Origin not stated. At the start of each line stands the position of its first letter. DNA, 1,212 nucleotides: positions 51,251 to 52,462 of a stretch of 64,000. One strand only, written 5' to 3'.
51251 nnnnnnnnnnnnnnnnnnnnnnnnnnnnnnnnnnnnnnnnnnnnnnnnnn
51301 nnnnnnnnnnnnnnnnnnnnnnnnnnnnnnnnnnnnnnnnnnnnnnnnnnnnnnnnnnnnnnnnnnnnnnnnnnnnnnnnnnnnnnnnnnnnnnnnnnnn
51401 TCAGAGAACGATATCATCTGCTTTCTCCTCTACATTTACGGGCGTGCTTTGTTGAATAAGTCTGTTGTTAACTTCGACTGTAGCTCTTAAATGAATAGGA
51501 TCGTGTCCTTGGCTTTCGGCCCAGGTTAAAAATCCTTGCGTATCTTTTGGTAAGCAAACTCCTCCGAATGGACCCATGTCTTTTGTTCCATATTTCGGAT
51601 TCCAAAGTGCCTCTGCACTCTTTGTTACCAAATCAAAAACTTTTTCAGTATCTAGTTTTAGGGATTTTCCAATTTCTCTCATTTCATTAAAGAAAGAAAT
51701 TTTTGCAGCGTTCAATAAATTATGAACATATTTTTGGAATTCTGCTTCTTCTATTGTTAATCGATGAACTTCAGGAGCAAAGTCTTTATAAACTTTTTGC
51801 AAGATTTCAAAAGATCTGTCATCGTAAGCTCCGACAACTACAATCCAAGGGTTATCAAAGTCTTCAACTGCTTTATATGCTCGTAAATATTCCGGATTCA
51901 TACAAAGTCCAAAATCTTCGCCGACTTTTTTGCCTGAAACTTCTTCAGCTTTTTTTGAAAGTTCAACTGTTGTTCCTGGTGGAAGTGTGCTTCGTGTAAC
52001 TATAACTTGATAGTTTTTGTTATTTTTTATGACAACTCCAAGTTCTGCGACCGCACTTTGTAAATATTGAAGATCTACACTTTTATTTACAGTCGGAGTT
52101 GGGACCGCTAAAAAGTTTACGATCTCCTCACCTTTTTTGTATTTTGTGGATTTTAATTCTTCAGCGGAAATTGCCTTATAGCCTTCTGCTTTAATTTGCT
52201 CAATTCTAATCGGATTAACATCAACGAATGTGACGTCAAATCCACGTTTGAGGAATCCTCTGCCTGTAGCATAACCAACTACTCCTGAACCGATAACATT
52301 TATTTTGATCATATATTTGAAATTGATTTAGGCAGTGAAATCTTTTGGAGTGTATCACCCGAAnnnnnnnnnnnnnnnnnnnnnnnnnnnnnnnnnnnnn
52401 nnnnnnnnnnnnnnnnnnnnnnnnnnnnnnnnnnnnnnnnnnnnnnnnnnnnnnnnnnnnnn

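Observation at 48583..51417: Single polypeptide combining a cytoplasmic processive GT2 synthase, TM helices, LysM and an extracytoplasmic DPHD beta-helix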

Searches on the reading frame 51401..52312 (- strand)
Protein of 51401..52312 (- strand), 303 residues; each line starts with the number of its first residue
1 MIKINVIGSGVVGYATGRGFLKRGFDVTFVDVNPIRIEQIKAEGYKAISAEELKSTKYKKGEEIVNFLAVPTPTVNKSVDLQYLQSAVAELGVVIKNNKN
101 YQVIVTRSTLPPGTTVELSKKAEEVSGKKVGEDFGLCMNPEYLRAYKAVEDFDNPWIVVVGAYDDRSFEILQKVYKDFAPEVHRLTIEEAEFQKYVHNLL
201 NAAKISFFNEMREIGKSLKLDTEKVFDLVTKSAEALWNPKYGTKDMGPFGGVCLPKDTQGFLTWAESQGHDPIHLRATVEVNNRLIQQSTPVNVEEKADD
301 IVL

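Call 7: search_protein_families(library=pfam, proteins=[window:51401-52312:-], max_evalue=0.001)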
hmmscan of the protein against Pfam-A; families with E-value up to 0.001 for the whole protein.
window:51401-52312:- (303 aa): 5 families
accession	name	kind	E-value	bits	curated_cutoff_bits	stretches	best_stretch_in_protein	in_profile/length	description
PF03721.20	UDPG_MGDP_dh_N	-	2e-30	106.2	27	1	3-173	2-186/187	UDP-glucose/GDP-mannose dehydrogenase family, NAD binding domain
PF00984.24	UDPG_MGDP_dh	-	2.5e-17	63.2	25.4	1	188-283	1-93/94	UDP-glucose/GDP-mannose dehydrogenase family, central domain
PF03446.21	NAD_binding_2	-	4e-05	24.1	21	1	3-125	1-110/161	NAD binding domain of 6-phosphogluconate dehydrogenase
PF02737.24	3HCDH_N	-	7.8e-05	23.1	22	1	3-90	1-88/180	3-hydroxyacyl-CoA dehydrogenase, NAD binding domain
PF02558.23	ApbA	-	0.00011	22.2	22.2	1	4-55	1-49/150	Ketopantoate reductase PanE/ApbA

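Call 9: search_protein_families(library=ncbifam, proteins=[window:51401-52312:-], max_evalue=0.001)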
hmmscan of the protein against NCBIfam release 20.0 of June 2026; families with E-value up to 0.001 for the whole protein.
window:51401-52312:- (303 aa): 12 families
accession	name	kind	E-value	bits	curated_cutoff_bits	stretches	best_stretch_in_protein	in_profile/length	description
TIGR03026.1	NDP-sugDHase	subfamily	9e-56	189.4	189.8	1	3-287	2-298/413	nucleotide sugar dehydrogenase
NF041297.1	UDPGDh_AglM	equivalog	2.3e-47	161.9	670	1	3-285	2-300/429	UDP-glucose 6-dehydrogenase AglM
NF047673.2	TeichurnBiosyTuaD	equivalog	2.3e-35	122.6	700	1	1-284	1-292/439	UDP-glucose 6-dehydrogenase TuaD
NF040825.1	UDPMaNacDH_Arch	equivalog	2.7e-20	72.6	750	1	2-267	1-272/418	UDP-N-acetyl-D-mannosamine dehydrogenase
NF011631.0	PRK15057.1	equivalog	2.9e-13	49.7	757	1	63-269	72-269/388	UDP-glucose 6-dehydrogenase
NF011729.0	PRK15182.1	equivalog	4.2e-10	39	592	1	2-266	7-274/425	Vi polysaccharide biosynthesis UDP-N-acetylglucosamine C-6 dehydrogenase TviB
NF043037.1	ThreonDh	equivalog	1.5e-09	37.7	350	1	3-237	4-216/297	L-threonate dehydrogenase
NF008286.0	PRK11064.1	equivalog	2e-07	29.9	459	1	3-225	5-243/420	UDP-N-acetyl-D-mannosamine dehydrogenase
TIGR01505.1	tartro_sem_red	equivalog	8.8e-05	21.9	340.75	1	3-127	1-112/291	2-hydroxy-3-oxopropionate reductase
NF008592.0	PRK11559.1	equivalog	0.00015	21.2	397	1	2-124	3-112/296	2-hydroxy-3-oxopropionate reductase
NF004783.0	PRK06129.1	equivalog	0.00016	21.2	347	1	2-90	3-92/315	3-hydroxyacyl-CoA dehydrogenase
TIGR00872.1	gnd_rel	equivalog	0.00017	20.9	297.2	0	3-101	2-97/299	phosphogluconate dehydrogenase (NAD(+)-dependent, decarboxylating)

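Call 21: search_solved_structures(query=window:51404-52312:-, max_evalue=0.001, show_alignments=1)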
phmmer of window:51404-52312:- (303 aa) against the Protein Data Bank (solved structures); distinct sequences matched with E-value up to 0.001: 31.
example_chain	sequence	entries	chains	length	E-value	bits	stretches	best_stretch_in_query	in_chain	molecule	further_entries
1mfz_A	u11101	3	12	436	1.4e-38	136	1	3-268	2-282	GDP-mannose 6-dehydrogenase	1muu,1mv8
3vtf_A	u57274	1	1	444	1.9e-36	129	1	2-286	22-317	UDP-glucose 6-dehydrogenase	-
2y0e_A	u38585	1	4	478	1.6e-26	96.4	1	3-282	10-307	UDP-GLUCOSE DEHYDROGENASE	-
2y0c_A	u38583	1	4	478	2.3e-26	96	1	3-282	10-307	UDP-GLUCOSE DEHYDROGENASE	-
2y0d_A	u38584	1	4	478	2.3e-26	96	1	3-282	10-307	UDP-GLUCOSE DEHYDROGENASE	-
3gg2_A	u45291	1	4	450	1.4e-25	93.3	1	3-284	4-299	Sugar dehydrogenase, UDP-glucose/GDP-mannose dehydrogenase family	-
4a7p_A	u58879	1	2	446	2.4e-21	79.5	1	2-283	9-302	UDP-GLUCOSE DEHYDROGENASE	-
4r16_A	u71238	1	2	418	2.1e-14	56.7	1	3-265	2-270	418aa long hypothetical UDP-N-acetyl-D-mannosaminuronic acid dehydrogenase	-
3ojl_A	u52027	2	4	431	1.9e-13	53.5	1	3-259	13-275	Cap5O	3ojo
6c58_A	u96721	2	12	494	2.5e-10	43.3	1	67-264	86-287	UDP-glucose 6-dehydrogenase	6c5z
1dli_A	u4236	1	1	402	2.7e-10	43.2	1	3-263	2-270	UDP-GLUCOSE DEHYDROGENASE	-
3phl_A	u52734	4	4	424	8.1e-10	41.6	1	3-271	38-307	UDP-glucose 6-dehydrogenase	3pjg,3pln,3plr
3pid_A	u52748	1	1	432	8.7e-10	41.5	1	3-271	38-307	UDP-glucose 6-dehydrogenase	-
9ou8_A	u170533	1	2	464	9.2e-10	41.4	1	67-265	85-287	UDP-glucose 6-dehydrogenase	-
6c4j_A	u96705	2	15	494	9.3e-10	41.4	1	67-264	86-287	UDP-glucose 6-dehydrogenase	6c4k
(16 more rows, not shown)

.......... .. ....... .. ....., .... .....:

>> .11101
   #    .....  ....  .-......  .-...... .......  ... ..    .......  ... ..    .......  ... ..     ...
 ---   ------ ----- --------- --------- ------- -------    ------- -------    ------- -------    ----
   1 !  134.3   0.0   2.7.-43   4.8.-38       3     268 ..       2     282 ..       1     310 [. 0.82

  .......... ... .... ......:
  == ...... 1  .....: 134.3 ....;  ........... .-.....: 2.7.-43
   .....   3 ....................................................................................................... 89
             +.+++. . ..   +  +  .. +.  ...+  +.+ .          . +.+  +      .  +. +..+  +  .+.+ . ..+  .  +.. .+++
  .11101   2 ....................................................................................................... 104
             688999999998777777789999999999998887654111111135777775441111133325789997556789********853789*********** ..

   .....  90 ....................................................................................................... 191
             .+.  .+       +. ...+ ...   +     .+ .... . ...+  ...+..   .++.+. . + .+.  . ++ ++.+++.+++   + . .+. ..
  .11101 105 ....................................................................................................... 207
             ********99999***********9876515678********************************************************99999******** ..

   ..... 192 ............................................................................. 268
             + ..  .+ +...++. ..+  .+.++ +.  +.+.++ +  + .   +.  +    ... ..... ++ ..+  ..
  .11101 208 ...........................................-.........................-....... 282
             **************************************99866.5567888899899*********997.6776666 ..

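Call 54: find_homologous_proteins(query=window:51404-52312:-, max_evalue=1e-10)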
Query window:51404-52312:- (303 aa): 1098 proteins with E <= 1e-10 among 2487 candidates; the best 120 are listed.
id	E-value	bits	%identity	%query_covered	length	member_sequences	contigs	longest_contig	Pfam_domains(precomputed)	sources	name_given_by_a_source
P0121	1.3e-198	676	100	100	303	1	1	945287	PF00984.25,PF03721.21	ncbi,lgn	-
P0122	2.6e-173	593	86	100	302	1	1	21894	PF00984.25,PF03446.22,PF03721.21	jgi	jgi:UDPglucose 6-dehydrogenase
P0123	4.0e-169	579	83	100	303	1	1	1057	PF00984.25,PF03721.21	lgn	-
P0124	3.7e-166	570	83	100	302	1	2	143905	PF00984.25,PF03721.21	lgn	-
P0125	1.4e-142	492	73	94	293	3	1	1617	PF00984.25,PF03721.21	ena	-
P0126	5.5e-136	471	71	95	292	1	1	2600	PF00984.25,PF03721.21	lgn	-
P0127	3.1e-96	340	55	95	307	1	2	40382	PF00984.25,PF03721.21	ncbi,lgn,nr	ncbi:UDP-glucose/GDP-mannose dehydrogenase family protein [Candidatus Daviesbacteria bacterium]|nr:U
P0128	9.7e-96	338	56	94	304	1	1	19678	PF00984.25,PF03721.21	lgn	-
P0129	1.5e-95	338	50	91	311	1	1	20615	PF00984.25,PF03721.21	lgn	-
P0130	1.9e-95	338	53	94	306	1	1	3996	PF00984.25,PF03721.21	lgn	-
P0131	4.0e-95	336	53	92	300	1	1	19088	PF00984.25,PF03721.21,PF03807.24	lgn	-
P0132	2.4e-94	334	51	93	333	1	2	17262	PF00984.25,PF03721.21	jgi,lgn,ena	jgi:UDPglucose 6-dehydrogenase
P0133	2.5e-94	334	53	94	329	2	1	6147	PF00984.25,PF03721.21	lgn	-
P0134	4.1e-94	333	55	94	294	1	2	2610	PF00984.25,PF03721.21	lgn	-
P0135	8.9e-93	329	53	94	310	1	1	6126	PF00984.25,PF02558.23,PF03721.21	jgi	jgi:UDPglucose 6-dehydrogenase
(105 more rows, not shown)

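Call 64: predict_structure(alignment_id=A2)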
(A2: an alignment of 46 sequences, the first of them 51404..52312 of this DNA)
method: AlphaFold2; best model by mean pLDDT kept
length: 303 residues; sequences in the alignment: 46
mean_pLDDT: 91.5   pTM: 0.86
mean pLDDT of the five models: 91.5, 87.9, 86.9, 86.4, 85.0
residues with pLDDT >= 90: 238; 70-90: 43; 50-70: 19; < 50: 3
segments of 3 or more residues with pLDDT < 50: 301-303
pLDDT, mean of each block of 10 residues (from residue 1): 96 94 97 98 98 97 97 92 97 98 96 97 98 97 88 93 98 92 97 95 95 97 97 89 69 77 94 92 80 53 44
secondary structure, 60 per line:
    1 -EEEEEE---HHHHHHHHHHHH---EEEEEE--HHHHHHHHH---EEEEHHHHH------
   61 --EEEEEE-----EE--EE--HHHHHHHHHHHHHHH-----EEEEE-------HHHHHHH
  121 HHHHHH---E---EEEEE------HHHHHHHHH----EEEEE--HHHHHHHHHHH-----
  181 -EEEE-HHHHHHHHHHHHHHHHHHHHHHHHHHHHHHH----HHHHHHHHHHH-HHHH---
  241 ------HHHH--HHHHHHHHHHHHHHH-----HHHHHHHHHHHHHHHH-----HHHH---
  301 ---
elements in order: E2-7 H11-22 E26-31 H34-42 E46-49 H50-54 E63-68 H82-96 E102-106 H114-126 E134-138 H145-153 E158-162 H165-175 E182-185 H187-217 H222-232 H234-237 H247-250 H253-267 H273-288 H294-297

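Call 66: fold_search(model_id=the predicted structure, library=pdb)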
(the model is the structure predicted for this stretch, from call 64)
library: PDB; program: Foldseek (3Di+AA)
matches with E <= 10: 1817; with E <= 0.001: 550
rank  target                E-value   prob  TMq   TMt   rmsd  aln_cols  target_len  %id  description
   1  1mfz_A                2.1e-21  1.00  0.86  0.60   2.3       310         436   28  Partially refined 2.8 A Crystal structure of GDP-mannose dehydrogenase from P. aeruginosa (released 2003-05-06)
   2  3vtf                  3.3e-19  1.00  0.70  0.50  10.6       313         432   33  Structure of a UDP-glucose dehydrogenase from the hyperthermophilic archaeon Pyrobaculum islandicum (released 2012-09-19)
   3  2y0d_D                8.5e-17  1.00  0.66  0.45  11.9       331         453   27  BceC mutation Y10K (released 2011-07-27)
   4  2y0c_C                9.5e-17  1.00  0.66  0.45  11.8       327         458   27  BceC mutation Y10S (released 2011-07-27)
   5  2y0c_D                1.4e-16  1.00  0.65  0.44  11.9       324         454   28  BceC mutation Y10S (released 2011-07-27)
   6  2y0e_D                1.7e-16  1.00  0.65  0.44  11.9       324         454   28  BceC and the final step of UGDs reaction (released 2011-07-27)
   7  2y0d_C                1.8e-16  1.00  0.66  0.45  11.9       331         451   26  BceC mutation Y10K (released 2011-07-27)
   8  2y0e_C                2.0e-16  1.00  0.65  0.45  11.9       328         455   27  BceC and the final step of UGDs reaction (released 2011-07-27)
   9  2y0d_A                2.4e-16  1.00  0.66  0.45  11.9       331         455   26  BceC mutation Y10K (released 2011-07-27)
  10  2y0c_A                2.9e-16  1.00  0.66  0.44  11.9       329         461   28  BceC mutation Y10S (released 2011-07-27)
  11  3gg2_A                4.9e-16  1.00  0.68  0.49  10.6       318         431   27  Crystal structure of UDP-glucose 6-dehydrogenase from Porphyromonas gingivalis bound to product UDP-glucuronate (released 2009-03-24)
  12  3gg2_D                6.5e-16  1.00  0.67  0.48  10.1       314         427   27  Crystal structure of UDP-glucose 6-dehydrogenase from Porphyromonas gingivalis bound to product UDP-glucuronate (released 2009-03-24)
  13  2y0d_B                6.9e-16  1.00  0.66  0.45  11.9       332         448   26  BceC mutation Y10K (released 2011-07-27)
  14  2y0e_A                1.3e-15  1.00  0.67  0.45  11.9       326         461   26  BceC and the final step of UGDs reaction (released 2011-07-27)
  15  3gg2_B                2.2e-15  1.00  0.67  0.49  10.2       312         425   27  Crystal structure of UDP-glucose 6-dehydrogenase from Porphyromonas gingivalis bound to product UDP-glucuronate (released 2009-03-24)
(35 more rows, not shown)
